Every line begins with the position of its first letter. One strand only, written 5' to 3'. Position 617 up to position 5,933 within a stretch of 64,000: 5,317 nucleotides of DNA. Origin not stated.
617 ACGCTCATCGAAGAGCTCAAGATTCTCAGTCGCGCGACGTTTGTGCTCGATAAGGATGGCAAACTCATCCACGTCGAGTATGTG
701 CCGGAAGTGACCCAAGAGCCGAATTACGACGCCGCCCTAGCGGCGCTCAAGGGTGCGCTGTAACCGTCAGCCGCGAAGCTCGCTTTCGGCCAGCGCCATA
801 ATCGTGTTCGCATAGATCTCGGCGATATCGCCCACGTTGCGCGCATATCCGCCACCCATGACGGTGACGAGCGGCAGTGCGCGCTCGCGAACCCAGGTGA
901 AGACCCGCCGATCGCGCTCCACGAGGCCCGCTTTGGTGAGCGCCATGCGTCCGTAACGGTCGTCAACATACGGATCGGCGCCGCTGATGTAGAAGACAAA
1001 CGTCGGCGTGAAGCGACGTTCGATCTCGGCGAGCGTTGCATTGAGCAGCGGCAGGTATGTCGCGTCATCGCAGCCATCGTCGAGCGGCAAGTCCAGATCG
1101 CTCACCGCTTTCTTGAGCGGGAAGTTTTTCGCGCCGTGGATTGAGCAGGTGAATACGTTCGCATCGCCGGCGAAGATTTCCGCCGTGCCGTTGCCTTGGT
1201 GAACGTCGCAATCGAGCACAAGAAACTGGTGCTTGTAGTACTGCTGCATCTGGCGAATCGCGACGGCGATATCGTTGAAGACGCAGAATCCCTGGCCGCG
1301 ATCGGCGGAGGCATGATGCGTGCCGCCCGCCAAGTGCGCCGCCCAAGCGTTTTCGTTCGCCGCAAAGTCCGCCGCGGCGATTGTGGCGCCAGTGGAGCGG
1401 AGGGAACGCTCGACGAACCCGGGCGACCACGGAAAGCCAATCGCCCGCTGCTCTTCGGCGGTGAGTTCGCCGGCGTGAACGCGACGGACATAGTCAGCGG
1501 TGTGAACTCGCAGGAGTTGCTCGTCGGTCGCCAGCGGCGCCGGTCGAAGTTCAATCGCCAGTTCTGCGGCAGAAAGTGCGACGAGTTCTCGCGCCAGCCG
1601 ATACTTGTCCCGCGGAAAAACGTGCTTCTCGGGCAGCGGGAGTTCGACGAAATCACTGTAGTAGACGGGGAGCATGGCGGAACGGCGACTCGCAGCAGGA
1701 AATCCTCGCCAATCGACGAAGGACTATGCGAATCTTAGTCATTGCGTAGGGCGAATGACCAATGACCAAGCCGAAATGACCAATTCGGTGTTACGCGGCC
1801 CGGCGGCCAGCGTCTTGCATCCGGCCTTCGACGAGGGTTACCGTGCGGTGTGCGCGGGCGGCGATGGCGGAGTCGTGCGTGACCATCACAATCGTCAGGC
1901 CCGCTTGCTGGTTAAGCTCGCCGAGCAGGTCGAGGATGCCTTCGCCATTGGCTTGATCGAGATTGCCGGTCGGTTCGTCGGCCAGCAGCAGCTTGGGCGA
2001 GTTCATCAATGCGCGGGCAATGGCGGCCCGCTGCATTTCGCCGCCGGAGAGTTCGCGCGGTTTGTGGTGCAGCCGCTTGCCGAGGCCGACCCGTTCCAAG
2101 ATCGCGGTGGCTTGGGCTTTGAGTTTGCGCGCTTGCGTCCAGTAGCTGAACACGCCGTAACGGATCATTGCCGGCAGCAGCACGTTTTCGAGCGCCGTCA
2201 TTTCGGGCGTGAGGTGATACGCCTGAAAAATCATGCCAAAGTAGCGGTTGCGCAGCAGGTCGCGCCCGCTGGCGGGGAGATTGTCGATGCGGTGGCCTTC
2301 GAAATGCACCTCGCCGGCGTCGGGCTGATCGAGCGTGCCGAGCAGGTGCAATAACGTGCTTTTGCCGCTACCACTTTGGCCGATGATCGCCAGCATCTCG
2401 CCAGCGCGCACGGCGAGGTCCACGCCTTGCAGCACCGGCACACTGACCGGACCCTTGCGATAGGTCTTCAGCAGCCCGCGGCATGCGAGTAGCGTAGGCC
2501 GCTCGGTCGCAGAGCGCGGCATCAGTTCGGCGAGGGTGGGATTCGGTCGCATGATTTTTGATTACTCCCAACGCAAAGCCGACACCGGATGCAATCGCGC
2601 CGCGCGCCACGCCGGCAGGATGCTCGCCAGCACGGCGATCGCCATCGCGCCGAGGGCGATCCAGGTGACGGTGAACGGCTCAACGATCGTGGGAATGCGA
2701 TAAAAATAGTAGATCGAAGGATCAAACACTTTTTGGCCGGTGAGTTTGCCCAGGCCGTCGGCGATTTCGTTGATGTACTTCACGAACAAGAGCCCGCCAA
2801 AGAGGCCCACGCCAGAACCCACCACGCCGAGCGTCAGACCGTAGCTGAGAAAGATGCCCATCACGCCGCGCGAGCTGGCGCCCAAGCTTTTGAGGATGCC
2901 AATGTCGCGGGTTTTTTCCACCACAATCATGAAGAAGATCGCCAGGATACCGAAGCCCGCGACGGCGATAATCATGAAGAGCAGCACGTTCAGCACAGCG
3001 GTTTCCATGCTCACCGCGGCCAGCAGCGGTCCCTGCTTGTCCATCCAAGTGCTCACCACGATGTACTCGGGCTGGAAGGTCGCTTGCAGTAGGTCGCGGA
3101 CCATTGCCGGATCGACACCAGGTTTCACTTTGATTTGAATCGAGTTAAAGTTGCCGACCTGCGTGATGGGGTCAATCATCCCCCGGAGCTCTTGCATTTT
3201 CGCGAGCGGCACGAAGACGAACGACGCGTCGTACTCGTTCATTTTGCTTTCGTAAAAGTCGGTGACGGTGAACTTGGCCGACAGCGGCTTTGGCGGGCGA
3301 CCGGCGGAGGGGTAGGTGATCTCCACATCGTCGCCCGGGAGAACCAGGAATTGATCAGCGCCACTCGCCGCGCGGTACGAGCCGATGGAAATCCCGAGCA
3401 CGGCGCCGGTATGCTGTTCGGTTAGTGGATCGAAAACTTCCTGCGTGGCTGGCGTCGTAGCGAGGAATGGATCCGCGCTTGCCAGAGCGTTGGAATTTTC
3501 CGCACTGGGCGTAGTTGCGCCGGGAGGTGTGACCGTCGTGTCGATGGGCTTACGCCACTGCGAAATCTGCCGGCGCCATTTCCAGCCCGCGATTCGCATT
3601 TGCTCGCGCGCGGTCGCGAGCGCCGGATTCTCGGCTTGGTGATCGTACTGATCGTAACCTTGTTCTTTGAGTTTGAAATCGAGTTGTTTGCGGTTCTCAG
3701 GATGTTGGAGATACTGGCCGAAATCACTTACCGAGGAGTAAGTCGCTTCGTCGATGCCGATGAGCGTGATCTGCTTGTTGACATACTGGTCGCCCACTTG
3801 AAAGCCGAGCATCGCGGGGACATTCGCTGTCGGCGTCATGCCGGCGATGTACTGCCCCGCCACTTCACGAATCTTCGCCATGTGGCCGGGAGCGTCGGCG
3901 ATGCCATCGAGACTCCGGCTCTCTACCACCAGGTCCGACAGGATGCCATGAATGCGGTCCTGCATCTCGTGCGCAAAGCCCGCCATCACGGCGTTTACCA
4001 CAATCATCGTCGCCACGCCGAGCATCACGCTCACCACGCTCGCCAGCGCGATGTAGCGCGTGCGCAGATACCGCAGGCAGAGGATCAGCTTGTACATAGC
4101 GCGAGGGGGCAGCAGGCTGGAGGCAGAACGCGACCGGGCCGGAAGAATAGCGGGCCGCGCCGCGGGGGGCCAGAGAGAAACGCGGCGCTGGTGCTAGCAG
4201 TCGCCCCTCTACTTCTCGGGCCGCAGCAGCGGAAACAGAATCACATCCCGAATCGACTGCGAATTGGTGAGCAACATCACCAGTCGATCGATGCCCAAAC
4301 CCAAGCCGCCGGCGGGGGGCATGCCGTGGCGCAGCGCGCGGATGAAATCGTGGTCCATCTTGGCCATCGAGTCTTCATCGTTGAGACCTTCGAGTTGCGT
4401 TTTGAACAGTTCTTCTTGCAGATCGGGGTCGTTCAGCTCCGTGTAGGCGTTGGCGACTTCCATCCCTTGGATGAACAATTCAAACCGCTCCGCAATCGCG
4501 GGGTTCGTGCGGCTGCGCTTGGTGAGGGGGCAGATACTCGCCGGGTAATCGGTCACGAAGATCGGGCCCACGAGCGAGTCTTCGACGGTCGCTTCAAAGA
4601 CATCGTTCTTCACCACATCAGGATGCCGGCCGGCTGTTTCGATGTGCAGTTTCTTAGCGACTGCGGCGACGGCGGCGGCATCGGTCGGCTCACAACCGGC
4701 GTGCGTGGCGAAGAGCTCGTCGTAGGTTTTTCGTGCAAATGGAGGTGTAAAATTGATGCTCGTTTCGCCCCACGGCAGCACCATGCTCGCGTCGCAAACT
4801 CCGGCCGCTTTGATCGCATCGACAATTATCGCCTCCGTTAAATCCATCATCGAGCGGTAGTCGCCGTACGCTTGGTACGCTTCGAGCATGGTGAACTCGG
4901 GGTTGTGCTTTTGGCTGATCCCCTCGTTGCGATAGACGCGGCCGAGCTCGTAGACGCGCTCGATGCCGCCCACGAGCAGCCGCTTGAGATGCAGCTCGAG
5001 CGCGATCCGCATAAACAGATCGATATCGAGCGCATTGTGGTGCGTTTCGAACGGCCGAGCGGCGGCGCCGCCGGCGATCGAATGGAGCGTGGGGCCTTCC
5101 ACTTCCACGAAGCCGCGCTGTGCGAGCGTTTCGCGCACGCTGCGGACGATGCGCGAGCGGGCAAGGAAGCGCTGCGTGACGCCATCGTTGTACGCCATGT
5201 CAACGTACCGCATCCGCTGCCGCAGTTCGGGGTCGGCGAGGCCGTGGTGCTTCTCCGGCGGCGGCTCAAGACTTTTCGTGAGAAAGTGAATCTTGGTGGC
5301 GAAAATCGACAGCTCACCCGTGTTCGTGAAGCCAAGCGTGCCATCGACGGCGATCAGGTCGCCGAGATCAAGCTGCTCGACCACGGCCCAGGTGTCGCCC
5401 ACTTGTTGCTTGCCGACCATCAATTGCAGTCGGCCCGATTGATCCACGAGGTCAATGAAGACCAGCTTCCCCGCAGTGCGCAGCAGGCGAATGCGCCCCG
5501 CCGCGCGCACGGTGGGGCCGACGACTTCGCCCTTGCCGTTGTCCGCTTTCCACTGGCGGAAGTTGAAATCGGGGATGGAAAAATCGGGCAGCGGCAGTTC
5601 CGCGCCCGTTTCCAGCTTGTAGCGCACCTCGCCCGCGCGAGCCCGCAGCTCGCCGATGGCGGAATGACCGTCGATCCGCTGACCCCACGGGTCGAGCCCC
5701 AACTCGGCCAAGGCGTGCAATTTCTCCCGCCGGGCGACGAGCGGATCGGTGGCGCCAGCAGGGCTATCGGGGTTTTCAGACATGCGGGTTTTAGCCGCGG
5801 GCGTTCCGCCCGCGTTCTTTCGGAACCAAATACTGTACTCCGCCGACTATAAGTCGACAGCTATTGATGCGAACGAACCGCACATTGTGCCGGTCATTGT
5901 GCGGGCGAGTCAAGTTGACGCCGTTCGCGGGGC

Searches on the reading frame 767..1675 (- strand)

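Call 15: search_protein_families(library=pfam, proteins=[window:767-1675:-], max_evalue=0.001)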
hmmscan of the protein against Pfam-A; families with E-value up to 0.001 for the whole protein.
window:767-1675:- (302 aa): 1 family
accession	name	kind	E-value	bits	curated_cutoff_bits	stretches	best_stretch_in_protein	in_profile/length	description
PF00850.24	Hist_deacetyl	-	2.9e-58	198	27.9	1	23-280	4-285/298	Histone deacetylase domain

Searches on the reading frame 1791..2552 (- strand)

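Call 15: search_protein_families(library=pfam, proteins=[window:1791-2552:-], max_evalue=0.001)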
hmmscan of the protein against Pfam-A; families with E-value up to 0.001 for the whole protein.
window:1791-2552:- (253 aa): 5 families
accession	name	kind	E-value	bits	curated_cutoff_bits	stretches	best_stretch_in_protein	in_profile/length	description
PF00005.33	ABC_tran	-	1.5e-35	123.2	25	1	41-195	1-136/137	ABC transporter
PF13304.12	AAA_21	-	6.2e-06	26.9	27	0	54-83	2-30/304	AAA domain, putative AbiEii toxin, Type IV TA system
PF13555.12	AAA_29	-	0.0001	22.4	27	1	45-68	16-39/61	P-loop containing region of AAA domain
PF02463.25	SMC_N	-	0.00011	22.2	40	0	160-240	135-211/220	RecF/RecN/SMC N terminal domain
PF13401.12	AAA_22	-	0.00012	22.8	27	1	52-193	6-92/130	AAA domain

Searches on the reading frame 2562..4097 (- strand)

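Call 15: search_protein_families(library=pfam, proteins=[window:2562-4097:-], max_evalue=0.001)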
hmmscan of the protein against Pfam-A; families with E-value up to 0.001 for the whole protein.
window:2562-4097:- (511 aa): 2 families
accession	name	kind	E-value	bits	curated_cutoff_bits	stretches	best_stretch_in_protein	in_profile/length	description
PF02687.27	FtsX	-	3.1e-18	66.4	25.5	1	371-504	2-120/120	FtsX-like permease C-terminal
PF12704.14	MacB_PCD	-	2.4e-06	28.4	27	0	19-132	3-113/207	MacB-like periplasmic core domain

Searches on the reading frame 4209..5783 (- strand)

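Call 15: search_protein_families(library=pfam, proteins=[window:4209-5783:-], max_evalue=0.001)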
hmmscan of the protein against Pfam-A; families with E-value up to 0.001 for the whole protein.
window:4209-5783:- (524 aa): 3 families
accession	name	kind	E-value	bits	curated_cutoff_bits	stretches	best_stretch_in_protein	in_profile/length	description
PF00152.25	tRNA-synt_2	-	2.2e-86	290.2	25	1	185-519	2-306/308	tRNA synthetases class II (D, K and N)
PF01336.31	tRNA_anti-codon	-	3.7e-13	49.6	27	1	92-166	1-73/75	OB-fold nucleic acid binding domain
PF01409.25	tRNA-synt_2d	-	2.9e-05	24.1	19.8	0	277-304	105-132/246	tRNA synthetases class II core domain (F)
